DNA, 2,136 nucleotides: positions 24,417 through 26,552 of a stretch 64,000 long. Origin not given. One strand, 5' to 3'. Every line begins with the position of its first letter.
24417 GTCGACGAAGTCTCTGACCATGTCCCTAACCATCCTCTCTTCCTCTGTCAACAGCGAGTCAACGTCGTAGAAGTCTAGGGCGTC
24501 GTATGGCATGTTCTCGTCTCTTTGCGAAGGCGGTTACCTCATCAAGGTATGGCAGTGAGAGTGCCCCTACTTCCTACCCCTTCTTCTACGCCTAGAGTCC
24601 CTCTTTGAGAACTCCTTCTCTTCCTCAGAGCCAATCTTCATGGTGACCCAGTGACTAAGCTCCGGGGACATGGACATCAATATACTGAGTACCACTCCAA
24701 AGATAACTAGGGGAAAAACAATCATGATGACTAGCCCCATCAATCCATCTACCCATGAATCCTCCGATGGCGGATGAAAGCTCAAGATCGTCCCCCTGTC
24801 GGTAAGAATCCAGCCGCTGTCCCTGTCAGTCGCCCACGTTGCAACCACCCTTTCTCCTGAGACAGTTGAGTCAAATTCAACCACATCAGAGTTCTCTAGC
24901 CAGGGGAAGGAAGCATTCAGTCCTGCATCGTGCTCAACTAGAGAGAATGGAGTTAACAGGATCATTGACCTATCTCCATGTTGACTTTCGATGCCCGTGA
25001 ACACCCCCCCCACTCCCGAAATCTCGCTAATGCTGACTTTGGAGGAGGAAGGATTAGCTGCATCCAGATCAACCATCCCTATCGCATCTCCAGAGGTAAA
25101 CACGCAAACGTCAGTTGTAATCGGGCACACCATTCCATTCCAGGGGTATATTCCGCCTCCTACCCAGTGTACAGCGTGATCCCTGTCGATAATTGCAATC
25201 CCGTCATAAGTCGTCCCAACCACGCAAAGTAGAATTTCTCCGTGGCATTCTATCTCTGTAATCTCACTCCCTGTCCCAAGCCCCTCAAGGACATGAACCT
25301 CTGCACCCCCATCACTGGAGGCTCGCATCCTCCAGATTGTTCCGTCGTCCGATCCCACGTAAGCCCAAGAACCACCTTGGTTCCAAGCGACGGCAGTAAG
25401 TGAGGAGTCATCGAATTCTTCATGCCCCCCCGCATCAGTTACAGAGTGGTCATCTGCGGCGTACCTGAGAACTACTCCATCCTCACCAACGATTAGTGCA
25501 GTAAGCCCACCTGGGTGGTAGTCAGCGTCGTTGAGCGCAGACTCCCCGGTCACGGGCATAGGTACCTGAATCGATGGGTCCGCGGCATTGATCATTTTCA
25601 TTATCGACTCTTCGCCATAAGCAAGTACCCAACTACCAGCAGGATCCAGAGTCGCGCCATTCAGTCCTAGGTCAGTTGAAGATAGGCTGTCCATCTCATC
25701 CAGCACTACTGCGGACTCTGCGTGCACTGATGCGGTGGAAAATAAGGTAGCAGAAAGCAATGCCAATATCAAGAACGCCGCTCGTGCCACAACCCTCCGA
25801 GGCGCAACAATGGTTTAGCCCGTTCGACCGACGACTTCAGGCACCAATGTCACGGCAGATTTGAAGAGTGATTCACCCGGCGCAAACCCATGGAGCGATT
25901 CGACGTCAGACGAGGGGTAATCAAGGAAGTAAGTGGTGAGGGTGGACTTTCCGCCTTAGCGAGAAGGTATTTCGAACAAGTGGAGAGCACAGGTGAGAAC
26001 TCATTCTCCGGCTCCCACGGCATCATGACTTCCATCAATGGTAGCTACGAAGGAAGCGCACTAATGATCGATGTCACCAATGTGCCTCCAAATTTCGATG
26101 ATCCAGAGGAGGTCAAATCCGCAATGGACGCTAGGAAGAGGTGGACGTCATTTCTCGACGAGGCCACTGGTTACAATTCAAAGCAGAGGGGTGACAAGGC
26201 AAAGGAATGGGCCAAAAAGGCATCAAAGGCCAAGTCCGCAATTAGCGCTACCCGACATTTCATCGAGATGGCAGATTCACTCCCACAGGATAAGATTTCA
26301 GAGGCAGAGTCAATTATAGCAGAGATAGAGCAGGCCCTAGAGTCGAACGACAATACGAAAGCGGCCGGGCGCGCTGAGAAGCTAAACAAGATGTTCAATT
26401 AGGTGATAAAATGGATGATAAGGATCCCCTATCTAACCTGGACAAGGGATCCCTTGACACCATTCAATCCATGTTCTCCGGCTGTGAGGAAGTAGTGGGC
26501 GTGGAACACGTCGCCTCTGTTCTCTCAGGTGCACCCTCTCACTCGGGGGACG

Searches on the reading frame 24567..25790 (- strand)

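Call 62: search_protein_families(library=pfam, proteins=[window:24567-25790:-], max_evalue=0.0001)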
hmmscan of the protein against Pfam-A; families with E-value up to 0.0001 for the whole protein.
window:24567-25790:- (407 aa): 0 families

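Call 64: search_protein_families(library=pfam, proteins=[window:24567-25790:-], max_evalue=0.01)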
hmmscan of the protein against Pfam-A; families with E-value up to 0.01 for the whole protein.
window:24567-25790:- (407 aa): 1 family
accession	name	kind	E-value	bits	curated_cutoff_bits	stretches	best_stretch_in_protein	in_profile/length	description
PF00400.38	WD40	-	0.00023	22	27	1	122-152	9-35/39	WD domain, G-beta repeat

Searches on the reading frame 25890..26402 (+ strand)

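Call 62: search_protein_families(library=pfam, proteins=[window:25890-26402:+], max_evalue=0.0001)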
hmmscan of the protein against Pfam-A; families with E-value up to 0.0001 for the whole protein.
window:25890-26402:+ (170 aa): 1 family
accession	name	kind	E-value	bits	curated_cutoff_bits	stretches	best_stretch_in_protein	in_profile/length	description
PF18446.7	DUF5611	-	5e-15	56.5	25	1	1-105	1-101/102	Domain of unknown function (DUF5611)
